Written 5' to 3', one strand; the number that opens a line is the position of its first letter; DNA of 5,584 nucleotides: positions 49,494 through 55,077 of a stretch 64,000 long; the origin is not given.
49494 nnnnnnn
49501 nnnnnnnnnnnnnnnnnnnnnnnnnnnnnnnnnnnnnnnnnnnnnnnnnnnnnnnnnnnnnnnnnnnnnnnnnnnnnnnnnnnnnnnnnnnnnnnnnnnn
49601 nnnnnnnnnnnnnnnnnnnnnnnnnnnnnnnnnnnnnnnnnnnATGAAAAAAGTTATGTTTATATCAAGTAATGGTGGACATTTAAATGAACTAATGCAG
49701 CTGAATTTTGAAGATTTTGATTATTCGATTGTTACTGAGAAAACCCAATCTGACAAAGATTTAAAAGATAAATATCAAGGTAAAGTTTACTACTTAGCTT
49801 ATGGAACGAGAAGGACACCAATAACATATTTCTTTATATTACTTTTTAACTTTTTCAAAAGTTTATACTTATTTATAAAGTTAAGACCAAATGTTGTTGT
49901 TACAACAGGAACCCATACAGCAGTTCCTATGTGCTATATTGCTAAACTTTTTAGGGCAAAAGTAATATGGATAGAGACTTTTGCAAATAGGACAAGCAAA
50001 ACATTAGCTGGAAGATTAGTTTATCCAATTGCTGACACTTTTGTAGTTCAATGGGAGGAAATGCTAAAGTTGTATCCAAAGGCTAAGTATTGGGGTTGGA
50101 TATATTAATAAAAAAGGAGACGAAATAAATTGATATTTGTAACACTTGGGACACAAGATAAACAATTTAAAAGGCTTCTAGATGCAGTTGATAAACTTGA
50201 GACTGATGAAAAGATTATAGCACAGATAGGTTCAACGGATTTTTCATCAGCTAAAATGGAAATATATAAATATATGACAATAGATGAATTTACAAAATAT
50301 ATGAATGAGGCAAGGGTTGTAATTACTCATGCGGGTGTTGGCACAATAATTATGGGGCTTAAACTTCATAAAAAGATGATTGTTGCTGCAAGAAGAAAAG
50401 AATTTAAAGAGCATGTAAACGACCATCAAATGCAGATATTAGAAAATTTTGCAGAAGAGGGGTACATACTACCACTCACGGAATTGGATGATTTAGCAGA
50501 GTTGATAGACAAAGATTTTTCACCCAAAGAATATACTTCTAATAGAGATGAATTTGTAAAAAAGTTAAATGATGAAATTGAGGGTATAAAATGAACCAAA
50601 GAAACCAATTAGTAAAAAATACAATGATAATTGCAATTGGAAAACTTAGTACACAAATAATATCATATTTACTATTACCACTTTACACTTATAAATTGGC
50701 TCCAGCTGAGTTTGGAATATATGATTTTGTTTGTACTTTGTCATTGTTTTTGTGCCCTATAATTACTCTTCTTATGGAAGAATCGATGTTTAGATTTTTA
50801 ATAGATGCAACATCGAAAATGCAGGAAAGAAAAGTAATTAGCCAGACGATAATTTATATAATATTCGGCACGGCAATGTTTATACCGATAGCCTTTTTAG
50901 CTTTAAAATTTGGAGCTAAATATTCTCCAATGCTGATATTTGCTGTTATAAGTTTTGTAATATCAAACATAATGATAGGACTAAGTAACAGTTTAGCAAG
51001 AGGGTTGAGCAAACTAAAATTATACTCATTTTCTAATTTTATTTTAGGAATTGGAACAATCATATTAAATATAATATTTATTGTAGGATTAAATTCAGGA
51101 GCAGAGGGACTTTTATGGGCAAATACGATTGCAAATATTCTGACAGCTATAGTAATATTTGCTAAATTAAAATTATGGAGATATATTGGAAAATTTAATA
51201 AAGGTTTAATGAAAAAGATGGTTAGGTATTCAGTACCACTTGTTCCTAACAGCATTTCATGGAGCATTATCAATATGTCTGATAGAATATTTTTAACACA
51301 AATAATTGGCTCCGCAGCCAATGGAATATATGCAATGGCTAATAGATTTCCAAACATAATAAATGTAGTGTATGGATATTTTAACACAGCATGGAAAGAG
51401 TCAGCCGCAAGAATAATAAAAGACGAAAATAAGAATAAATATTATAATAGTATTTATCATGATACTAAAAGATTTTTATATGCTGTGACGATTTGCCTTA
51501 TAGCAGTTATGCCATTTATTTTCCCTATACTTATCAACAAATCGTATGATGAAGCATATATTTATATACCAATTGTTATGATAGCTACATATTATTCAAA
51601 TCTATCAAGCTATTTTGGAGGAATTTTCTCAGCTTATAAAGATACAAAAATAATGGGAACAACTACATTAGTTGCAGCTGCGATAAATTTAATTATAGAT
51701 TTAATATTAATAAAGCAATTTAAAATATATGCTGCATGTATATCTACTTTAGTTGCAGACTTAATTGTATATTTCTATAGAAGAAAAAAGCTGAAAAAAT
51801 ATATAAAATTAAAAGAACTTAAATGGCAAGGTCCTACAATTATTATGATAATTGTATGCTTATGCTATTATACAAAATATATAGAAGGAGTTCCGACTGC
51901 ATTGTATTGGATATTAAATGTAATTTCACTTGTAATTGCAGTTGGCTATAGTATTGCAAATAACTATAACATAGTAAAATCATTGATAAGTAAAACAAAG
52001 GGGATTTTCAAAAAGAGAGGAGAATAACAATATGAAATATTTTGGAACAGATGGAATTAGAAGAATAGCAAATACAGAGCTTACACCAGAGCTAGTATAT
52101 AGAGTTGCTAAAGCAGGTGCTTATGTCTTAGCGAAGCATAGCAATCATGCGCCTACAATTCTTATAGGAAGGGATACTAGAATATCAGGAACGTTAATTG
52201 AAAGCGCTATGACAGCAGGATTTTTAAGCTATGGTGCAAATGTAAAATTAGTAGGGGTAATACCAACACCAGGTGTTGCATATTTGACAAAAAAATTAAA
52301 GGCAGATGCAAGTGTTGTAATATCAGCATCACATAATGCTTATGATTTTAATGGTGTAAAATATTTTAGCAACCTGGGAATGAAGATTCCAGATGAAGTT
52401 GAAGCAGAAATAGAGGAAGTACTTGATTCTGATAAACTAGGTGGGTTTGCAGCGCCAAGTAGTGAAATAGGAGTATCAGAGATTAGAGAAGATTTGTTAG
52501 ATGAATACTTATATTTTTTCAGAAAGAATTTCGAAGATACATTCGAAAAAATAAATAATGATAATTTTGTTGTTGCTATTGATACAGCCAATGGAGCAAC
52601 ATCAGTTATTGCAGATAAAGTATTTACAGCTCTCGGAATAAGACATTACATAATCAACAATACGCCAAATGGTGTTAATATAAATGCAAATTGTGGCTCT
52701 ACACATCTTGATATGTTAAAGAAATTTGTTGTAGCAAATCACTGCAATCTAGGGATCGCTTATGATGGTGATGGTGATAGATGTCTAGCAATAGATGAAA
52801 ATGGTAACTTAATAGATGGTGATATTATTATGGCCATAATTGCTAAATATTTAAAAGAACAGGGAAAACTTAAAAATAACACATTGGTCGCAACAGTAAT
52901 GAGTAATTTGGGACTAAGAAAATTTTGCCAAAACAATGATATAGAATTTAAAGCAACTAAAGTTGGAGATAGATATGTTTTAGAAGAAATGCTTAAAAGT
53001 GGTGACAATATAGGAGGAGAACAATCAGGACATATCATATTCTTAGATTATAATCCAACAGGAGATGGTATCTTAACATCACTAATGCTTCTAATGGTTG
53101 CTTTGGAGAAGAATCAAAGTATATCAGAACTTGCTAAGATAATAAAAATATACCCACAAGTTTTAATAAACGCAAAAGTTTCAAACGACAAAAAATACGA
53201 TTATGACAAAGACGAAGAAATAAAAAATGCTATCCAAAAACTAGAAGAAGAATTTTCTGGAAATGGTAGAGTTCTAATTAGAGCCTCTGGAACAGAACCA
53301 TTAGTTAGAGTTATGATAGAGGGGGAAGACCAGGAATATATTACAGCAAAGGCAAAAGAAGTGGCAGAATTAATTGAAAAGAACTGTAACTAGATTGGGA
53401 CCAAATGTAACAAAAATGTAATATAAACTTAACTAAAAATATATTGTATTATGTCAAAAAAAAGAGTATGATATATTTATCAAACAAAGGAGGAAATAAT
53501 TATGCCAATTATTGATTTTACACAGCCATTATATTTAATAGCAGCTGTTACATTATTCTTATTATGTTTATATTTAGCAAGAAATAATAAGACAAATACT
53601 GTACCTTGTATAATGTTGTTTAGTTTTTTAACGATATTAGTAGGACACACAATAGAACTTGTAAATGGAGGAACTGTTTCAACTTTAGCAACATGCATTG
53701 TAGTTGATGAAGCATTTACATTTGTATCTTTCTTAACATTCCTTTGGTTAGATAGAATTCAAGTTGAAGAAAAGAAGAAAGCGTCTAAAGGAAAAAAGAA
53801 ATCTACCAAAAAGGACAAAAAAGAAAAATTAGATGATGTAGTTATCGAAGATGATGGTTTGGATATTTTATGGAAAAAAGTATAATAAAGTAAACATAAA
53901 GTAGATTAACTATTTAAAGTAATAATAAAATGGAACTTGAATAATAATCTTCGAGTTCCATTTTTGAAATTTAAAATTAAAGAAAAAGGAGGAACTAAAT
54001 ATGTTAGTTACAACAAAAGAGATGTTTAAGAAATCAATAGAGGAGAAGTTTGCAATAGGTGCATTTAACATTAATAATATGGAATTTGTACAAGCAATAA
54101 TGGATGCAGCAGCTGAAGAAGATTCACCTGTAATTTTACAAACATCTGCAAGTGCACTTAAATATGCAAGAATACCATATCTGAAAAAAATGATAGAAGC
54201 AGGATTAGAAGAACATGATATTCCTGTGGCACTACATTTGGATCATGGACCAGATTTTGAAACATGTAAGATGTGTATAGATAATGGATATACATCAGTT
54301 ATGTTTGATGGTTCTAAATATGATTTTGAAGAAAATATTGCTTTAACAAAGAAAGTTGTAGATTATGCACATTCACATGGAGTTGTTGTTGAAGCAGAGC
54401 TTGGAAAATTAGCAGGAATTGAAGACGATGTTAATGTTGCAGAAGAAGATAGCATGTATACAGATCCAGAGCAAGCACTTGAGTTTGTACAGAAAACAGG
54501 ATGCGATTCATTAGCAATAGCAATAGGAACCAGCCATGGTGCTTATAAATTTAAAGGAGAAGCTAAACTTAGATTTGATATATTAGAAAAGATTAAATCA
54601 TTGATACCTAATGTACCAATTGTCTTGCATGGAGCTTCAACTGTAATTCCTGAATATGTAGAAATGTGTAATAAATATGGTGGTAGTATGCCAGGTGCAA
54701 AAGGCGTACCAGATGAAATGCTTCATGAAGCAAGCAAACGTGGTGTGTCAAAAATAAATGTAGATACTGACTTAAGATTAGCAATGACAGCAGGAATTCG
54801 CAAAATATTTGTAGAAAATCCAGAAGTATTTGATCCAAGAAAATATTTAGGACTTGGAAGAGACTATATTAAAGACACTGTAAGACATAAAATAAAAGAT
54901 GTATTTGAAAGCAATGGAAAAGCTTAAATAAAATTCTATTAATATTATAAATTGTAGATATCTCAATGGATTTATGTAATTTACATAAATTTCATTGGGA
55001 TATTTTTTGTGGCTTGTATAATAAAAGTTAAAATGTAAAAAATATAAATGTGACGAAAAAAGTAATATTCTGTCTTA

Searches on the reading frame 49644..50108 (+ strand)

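Call 80: search_protein_families(library=pfam, proteins=[window:49644-50108:+], max_evalue=0.0001)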
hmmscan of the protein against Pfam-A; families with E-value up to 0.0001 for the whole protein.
window:49644-50108:+ (154 aa): 1 family
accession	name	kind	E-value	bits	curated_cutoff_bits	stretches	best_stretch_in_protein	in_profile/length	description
PF08660.17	Alg14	-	3.9e-19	69.7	27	1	58-152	70-170/171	Oligosaccharide biosynthesis protein Alg14 like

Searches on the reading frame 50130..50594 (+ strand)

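Call 80: search_protein_families(library=pfam, proteins=[window:50130-50594:+], max_evalue=0.0001)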
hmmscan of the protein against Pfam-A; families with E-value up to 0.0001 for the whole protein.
window:50130-50594:+ (154 aa): 1 family
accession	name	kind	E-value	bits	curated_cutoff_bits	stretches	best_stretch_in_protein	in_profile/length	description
PF04101.22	Glyco_tran_28_C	-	2.5e-16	60.6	22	1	1-140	1-153/166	Glycosyltransferase family 28 C-terminal domain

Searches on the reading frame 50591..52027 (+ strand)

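Call 80: search_protein_families(library=pfam, proteins=[window:50591-52027:+], max_evalue=0.0001)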
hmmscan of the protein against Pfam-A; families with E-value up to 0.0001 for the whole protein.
window:50591-52027:+ (478 aa): 2 families
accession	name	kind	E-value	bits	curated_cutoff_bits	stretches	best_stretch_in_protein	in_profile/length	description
PF01943.22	Polysacc_synt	-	2.1e-25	90.2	28.2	1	7-267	1-265/274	Polysaccharide biosynthesis protein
PF13440.11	Polysacc_synt_3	-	9.1e-07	28.8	23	1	36-309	6-278/293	Polysaccharide biosynthesis protein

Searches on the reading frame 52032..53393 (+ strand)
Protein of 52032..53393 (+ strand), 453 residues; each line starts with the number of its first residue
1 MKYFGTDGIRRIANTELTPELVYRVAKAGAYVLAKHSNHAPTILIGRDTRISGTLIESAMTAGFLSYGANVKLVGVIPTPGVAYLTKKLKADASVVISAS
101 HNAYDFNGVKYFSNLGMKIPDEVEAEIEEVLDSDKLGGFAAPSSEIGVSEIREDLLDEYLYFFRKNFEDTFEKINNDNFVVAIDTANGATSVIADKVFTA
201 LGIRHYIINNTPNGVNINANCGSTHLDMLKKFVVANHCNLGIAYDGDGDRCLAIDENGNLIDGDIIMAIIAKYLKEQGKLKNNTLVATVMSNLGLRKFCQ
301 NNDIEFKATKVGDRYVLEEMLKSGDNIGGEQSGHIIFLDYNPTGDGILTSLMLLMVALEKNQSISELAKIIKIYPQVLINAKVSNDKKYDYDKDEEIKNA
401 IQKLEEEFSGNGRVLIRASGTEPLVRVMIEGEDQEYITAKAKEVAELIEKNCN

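Call 80: search_protein_families(library=pfam, proteins=[window:52032-53393:+], max_evalue=0.0001)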
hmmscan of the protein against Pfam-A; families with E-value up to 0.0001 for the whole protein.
window:52032-53393:+ (453 aa): 4 families
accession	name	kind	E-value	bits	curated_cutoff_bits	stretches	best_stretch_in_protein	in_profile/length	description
PF02878.22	PGM_PMM_I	-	1.9e-40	138.2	22.5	1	2-134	2-134/138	Phosphoglucomutase/phosphomannomutase, alpha/beta/alpha domain I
PF02880.22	PGM_PMM_III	-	1.3e-36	125.7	20.7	1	262-371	1-112/115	Phosphoglucomutase/phosphomannomutase, alpha/beta/alpha domain III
PF00408.26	PGM_PMM_IV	-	2.5e-18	66.3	23.1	1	378-446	1-67/68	Phosphoglucomutase/phosphomannomutase, C-terminal domain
PF02879.22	PGM_PMM_II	-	3.8e-14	53.5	29.3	1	158-258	2-103/103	Phosphoglucomutase/phosphomannomutase, alpha/beta/alpha domain II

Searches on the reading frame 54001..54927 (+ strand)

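Call 80: search_protein_families(library=pfam, proteins=[window:54001-54927:+], max_evalue=0.0001)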
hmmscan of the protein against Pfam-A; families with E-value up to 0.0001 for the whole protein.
window:54001-54927:+ (308 aa): 1 family
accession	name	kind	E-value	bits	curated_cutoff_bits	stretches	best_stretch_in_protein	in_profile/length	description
PF01116.26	F_bP_aldolase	-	2.7e-106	355.6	25.5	1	3-307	1-277/277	Fructose-bisphosphate aldolase class-II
